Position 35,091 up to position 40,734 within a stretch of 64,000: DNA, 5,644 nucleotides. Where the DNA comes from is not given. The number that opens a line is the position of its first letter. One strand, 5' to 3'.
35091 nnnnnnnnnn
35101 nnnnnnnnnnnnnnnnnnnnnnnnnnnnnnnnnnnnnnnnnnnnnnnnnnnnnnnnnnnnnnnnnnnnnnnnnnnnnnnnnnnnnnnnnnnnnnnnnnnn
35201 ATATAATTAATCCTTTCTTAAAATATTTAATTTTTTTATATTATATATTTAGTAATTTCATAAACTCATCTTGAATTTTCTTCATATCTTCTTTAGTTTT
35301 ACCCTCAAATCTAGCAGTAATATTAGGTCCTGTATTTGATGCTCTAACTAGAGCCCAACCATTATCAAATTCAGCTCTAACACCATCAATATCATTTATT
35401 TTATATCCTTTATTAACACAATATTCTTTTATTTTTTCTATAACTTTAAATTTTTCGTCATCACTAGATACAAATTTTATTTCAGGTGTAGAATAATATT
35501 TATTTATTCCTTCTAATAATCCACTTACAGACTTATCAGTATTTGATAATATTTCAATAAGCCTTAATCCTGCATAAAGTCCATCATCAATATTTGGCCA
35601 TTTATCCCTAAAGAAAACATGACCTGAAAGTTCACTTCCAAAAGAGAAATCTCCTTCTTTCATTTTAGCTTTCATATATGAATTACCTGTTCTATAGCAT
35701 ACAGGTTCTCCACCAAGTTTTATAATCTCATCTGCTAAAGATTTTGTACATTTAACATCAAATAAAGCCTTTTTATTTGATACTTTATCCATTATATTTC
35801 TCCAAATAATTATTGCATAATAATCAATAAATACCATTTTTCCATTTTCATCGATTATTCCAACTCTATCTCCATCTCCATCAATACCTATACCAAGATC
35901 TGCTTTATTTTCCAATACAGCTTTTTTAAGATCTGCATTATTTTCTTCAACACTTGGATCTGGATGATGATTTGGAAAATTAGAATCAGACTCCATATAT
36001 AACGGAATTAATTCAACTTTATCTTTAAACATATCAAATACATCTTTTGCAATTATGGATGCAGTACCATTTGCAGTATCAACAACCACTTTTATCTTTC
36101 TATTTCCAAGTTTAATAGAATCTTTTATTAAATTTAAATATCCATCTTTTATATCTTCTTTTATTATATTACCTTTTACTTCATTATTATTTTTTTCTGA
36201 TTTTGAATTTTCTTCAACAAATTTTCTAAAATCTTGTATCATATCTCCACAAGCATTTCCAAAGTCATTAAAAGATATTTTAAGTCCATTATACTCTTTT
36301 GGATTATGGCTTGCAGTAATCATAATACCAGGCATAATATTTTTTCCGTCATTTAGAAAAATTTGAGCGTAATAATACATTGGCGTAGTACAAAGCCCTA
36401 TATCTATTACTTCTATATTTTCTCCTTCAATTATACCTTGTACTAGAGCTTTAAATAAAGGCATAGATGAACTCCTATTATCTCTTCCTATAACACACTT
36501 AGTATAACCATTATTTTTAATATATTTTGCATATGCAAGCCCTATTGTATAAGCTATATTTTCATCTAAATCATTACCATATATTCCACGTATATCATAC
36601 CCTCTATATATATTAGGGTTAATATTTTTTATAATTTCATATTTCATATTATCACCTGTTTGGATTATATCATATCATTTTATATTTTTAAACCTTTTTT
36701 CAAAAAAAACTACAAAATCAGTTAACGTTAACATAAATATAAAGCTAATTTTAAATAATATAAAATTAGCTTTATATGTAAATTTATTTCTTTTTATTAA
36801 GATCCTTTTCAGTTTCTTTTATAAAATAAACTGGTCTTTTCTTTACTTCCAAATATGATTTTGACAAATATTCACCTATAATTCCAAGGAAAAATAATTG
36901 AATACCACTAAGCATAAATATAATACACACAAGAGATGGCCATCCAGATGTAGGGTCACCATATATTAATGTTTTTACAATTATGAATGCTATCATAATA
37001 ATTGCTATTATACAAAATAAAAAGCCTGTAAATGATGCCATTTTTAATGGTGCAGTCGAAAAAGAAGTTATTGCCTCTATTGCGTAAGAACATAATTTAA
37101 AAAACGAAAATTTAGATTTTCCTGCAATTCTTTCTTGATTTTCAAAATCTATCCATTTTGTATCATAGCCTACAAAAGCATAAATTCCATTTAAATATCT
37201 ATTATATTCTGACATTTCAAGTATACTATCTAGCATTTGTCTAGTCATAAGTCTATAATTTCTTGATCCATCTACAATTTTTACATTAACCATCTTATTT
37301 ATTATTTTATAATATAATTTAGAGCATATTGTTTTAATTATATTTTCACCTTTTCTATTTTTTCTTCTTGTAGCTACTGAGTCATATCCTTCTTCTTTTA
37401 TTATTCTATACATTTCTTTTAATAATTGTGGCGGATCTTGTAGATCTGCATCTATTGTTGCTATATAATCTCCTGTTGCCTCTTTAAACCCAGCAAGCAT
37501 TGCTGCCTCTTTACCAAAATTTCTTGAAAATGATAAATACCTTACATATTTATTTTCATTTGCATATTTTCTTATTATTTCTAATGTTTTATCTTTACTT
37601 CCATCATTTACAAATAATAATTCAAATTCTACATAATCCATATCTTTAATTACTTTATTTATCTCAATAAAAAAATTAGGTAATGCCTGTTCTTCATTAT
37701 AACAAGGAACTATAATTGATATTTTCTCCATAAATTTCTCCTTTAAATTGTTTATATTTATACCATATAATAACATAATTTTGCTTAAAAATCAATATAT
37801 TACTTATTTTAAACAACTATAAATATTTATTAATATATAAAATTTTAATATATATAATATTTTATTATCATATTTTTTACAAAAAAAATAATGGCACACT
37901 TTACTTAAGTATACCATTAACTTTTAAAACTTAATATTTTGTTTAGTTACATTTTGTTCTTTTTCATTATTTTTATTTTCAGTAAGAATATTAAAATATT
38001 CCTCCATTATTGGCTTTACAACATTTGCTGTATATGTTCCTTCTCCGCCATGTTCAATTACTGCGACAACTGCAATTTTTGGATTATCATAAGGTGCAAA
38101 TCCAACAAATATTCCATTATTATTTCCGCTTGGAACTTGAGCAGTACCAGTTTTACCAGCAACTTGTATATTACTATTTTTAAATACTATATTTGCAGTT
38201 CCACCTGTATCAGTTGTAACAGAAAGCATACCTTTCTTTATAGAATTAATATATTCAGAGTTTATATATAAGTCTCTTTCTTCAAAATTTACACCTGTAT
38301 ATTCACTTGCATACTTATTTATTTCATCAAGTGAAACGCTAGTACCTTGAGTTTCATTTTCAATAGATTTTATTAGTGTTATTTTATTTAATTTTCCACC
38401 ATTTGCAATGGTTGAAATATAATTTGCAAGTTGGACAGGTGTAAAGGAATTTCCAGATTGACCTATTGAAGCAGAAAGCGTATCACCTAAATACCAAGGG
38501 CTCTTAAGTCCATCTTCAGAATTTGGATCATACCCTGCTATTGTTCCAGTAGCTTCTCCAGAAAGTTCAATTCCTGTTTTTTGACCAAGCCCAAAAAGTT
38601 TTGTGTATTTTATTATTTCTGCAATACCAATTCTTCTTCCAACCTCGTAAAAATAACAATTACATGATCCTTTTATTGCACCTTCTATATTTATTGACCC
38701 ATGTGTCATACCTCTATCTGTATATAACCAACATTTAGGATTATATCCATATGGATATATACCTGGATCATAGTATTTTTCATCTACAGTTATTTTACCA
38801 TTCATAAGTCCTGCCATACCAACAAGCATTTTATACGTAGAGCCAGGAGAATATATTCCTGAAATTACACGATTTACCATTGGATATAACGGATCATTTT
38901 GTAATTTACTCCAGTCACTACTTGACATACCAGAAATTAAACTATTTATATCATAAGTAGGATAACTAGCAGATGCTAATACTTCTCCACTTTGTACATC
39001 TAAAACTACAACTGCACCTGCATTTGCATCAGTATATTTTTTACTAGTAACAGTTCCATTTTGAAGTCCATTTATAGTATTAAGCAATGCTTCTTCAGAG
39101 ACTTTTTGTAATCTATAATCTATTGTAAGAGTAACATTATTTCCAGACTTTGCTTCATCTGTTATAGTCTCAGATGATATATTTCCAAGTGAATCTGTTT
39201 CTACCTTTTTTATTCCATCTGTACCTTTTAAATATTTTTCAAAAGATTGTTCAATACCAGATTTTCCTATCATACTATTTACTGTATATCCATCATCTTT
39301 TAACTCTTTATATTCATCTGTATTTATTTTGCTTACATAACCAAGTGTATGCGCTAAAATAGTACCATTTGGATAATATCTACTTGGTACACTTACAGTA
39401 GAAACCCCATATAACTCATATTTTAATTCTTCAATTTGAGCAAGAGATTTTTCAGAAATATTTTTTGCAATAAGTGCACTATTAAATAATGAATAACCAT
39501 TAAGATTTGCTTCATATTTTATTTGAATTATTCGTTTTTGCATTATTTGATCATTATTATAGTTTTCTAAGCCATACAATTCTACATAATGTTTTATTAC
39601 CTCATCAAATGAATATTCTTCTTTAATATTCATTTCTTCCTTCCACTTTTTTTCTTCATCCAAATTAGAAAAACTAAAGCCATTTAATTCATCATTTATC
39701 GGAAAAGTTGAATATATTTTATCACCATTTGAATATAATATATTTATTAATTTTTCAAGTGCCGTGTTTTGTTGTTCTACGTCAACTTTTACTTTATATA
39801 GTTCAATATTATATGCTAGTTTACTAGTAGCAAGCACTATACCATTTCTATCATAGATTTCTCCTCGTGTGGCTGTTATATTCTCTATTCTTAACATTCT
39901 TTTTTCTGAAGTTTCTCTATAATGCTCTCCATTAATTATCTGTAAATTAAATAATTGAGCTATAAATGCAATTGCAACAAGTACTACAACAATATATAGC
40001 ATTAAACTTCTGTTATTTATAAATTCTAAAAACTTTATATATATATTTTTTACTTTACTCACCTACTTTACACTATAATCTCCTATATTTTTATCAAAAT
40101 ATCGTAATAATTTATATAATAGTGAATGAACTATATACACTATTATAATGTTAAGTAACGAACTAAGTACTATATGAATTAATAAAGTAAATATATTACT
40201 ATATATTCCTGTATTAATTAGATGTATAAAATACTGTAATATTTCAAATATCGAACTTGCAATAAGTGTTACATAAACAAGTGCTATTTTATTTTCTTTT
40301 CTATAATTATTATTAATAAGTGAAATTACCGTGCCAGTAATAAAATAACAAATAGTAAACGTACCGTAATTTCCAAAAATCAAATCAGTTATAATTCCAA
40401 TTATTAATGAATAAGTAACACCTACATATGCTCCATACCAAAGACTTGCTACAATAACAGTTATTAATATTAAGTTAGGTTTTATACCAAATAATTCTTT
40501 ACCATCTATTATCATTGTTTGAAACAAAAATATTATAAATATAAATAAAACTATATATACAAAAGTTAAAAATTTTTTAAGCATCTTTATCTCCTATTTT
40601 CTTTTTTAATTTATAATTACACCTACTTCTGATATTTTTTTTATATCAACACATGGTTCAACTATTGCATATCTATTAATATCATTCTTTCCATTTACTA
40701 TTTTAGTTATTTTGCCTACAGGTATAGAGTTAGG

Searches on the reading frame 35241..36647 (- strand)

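Call 8: search_protein_families(library=pfam, proteins=[window:35241-36647:-], max_evalue=0.0001)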
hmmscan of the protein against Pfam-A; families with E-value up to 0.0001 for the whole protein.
window:35241-36647:- (468 aa): 4 families
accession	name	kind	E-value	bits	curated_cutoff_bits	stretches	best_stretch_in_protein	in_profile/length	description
PF02878.22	PGM_PMM_I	-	3.8e-28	98.3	22.5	1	15-147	5-134/138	Phosphoglucomutase/phosphomannomutase, alpha/beta/alpha domain I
PF02879.22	PGM_PMM_II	-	3.1e-21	76.3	29.3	1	169-269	2-103/103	Phosphoglucomutase/phosphomannomutase, alpha/beta/alpha domain II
PF02880.22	PGM_PMM_III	-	2.7e-19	69.8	20.7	1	275-384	3-115/115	Phosphoglucomutase/phosphomannomutase, alpha/beta/alpha domain III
PF00408.26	PGM_PMM_IV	-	6.7e-11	42.5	23.1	1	393-464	5-67/68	Phosphoglucomutase/phosphomannomutase, C-terminal domain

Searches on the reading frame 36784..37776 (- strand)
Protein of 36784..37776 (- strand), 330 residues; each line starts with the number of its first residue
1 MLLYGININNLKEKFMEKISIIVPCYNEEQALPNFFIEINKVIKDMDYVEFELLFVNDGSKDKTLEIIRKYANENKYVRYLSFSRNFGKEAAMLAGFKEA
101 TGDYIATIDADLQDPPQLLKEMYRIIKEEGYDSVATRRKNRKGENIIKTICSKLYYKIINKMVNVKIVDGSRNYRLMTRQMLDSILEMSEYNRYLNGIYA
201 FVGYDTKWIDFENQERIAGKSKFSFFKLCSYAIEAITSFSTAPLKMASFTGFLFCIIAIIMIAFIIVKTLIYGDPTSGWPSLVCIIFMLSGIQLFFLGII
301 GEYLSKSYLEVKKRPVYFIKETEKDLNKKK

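Call 8: search_protein_families(library=pfam, proteins=[window:36784-37776:-], max_evalue=0.0001)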
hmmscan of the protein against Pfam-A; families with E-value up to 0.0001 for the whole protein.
window:36784-37776:- (330 aa): 3 families
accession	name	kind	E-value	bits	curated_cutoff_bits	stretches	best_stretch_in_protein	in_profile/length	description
PF00535.33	Glycos_transf_2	-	7.6e-37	127.3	23.3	1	20-185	1-167/168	Glycosyl transferase family 2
PF10111.15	Glyco_tranf_2_2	-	2.4e-09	37.5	27.3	1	20-127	1-107/276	Glycosyltransferase like family 2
PF13641.12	Glyco_tranf_2_3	-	3.3e-08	34.3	27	1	19-148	3-133/230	Glycosyltransferase like family 2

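Call 87: search_protein_families(library=ncbifam, proteins=[window:36784-37776:-], max_evalue=0.00001)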
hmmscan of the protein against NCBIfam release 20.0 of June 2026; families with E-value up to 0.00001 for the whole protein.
window:36784-37776:- (330 aa): 19 families
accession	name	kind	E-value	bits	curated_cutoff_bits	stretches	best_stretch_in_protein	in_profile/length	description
NF047588.1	GlcsyltransPgfSStrep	equivalog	1.6e-93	313.4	500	1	18-323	2-306/308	glycosyltransferase PgfS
NF007986.1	PRK10714.1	equivalog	1.8e-55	188.2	529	1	15-321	4-310/316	undecaprenyl-phosphate 4-deoxy-4-formamido-L-arabinose transferase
TIGR03937.1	PgaC_IcaA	equivalog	1e-20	74.1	422.3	1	10-112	38-136/407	poly-beta-1,6-N-acetyl-D-glucosamine synthase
NF007482.0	PRK10073.1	equivalog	1.3e-17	63.8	423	1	16-132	5-116/334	glycosyltransferase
NF047683.1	TeichurnBiosyTuaG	equivalog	3.4e-13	49.8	400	1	16-150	5-137/252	teichuronic acid biosynthesis protein TuaG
TIGR04283.1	glyco_like_mftF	equivalog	1.6e-12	47.5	182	1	19-133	1-104/221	TIGR04283 family arsenosugar biosynthesis glycosyltransferase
NF041875.1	EPS_EpsD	equivalog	1e-10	41.6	370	1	19-128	1-106/325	exopolysaccharide biosynthesis glycosyltransferase EpsD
TIGR04242.1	nodulat_NodC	equivalog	3.1e-10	39.6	550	1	12-118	43-148/395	chitooligosaccharide synthase NodC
TIGR03111.1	glyc2_xrt_Gpos1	hypoth_equivalog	6.2e-09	35.2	363.95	1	12-124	43-154/439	TIGR03111 family XrtG-associated glycosyltransferase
NF038302.1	EPS_HpsE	equivalog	7.7e-09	34.9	300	1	19-125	3-110/307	hormogonium polysaccharide biosynthesis glycosyltransferase HpsE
NF010496.0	PRK13915.1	equivalog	9.9e-09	34.7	262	1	12-116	26-131/307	glucosyl-3-phosphoglycerate synthase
NF053739.1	GlytfEpsEBac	equivalog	1e-08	34.5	450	1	18-136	2-118/265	glycosyltransferase EpsE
NF050050.1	ProtGlycPglI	equivalog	5.9e-08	32.4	500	1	16-136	1-117/306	GalNAc(5)-diNAcBac-PP-undecaprenol beta-1,3-glucosyltransferase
NF058614.1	PPMAGASynPpgS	equivalog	7e-08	32.2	370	1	20-185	3-165/226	polyprenyl-phospho-N-acetylgalactosaminyl synthase PpgS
TIGR04182.1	glyco_TIGR04182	equivalog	7e-08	32.2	325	1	19-309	2-287/293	S-layer glycoprotein N-glycosyltransferase AglJ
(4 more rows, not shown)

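Call 88: search_solved_structures(query=window:36784-37776:-, max_evalue=0.00001)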
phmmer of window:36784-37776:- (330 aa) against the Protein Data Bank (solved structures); distinct sequences matched with E-value up to 0.00001: 17.
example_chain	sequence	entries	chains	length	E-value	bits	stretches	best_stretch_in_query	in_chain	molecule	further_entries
5ekp_C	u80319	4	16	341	9.7e-75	255.1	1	18-321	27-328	Uncharacterized glycosyltransferase sll0501 | Glycosyltransferase sll0501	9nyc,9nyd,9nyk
9nye_A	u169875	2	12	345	1e-74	255.1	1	18-321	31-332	Glycosyltransferase sll0501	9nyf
5eke_A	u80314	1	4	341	4.5e-74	252.9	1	18-321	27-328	Uncharacterized glycosyltransferase sll0501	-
9hwj_A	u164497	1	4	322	3e-47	164.8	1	16-325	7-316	Undecaprenyl-phosphate 4-deoxy-4-formamido-L-arabinose transferase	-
9bhc_C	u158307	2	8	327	5.7e-44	154.1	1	16-321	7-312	Undecaprenyl-phosphate 4-deoxy-4-formamido-L-arabinose transferase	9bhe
8vxh_A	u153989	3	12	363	7.6e-44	153.7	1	16-321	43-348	Undecaprenyl-phosphate 4-deoxy-4-formamido-L-arabinose transferase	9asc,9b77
5mlz_A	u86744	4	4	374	3e-16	63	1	15-137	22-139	Dolichol monophosphate mannose synthase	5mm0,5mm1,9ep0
2z87_A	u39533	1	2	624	3.5e-11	46.4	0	12-124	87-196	Chondroitin synthase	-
2z86_A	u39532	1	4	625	3.5e-11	46.4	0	12-124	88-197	Chondroitin synthase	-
5hea_A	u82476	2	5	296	1.6e-10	44.2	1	17-135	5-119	Putative glycosyltransferase (GalT1)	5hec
5tze_C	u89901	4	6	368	7.5e-10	42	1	18-151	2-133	Glycosyl transferase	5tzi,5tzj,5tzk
8bz8_A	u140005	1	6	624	1.1e-09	41.4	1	9-138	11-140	Glycosyltransferase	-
8bz4_A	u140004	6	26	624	1.1e-09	41.4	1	9-138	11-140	Glycosyltransferase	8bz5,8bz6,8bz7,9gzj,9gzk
5tz8_A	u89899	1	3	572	1.5e-09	41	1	18-150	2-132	Glycosyl transferase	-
6h1j_A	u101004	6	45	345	1.4e-07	34.5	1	15-181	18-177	Probable ss-1,3-N-acetylglucosaminyltransferase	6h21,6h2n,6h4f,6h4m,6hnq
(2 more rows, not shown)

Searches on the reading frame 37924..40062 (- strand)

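Call 8: search_protein_families(library=pfam, proteins=[window:37924-40062:-], max_evalue=0.0001)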
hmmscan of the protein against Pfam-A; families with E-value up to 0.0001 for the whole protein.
window:37924-40062:- (712 aa): 2 families
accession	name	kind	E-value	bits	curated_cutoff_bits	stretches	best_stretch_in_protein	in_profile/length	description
PF00905.27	Transpeptidase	-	3e-63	214.2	22.1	1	349-687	1-299/299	Penicillin binding protein transpeptidase domain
PF03717.20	PBP_dimer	-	2.4e-46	158.9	24.4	1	62-298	2-178/180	Penicillin-binding Protein dimerisation domain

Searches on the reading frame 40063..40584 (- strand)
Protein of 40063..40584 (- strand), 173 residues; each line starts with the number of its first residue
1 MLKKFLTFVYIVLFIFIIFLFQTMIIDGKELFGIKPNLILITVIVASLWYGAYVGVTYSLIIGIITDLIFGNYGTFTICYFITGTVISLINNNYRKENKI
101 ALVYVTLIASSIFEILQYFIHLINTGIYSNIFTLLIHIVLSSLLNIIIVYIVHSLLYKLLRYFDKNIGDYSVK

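Call 8: search_protein_families(library=pfam, proteins=[window:40063-40584:-], max_evalue=0.0001)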
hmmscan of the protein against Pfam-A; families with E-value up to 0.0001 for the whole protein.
window:40063-40584:- (173 aa): 1 family
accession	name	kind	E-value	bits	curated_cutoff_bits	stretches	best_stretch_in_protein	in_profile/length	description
PF04093.17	MreD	-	3.9e-09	37.2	24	1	4-162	3-157/158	rod shape-determining protein MreD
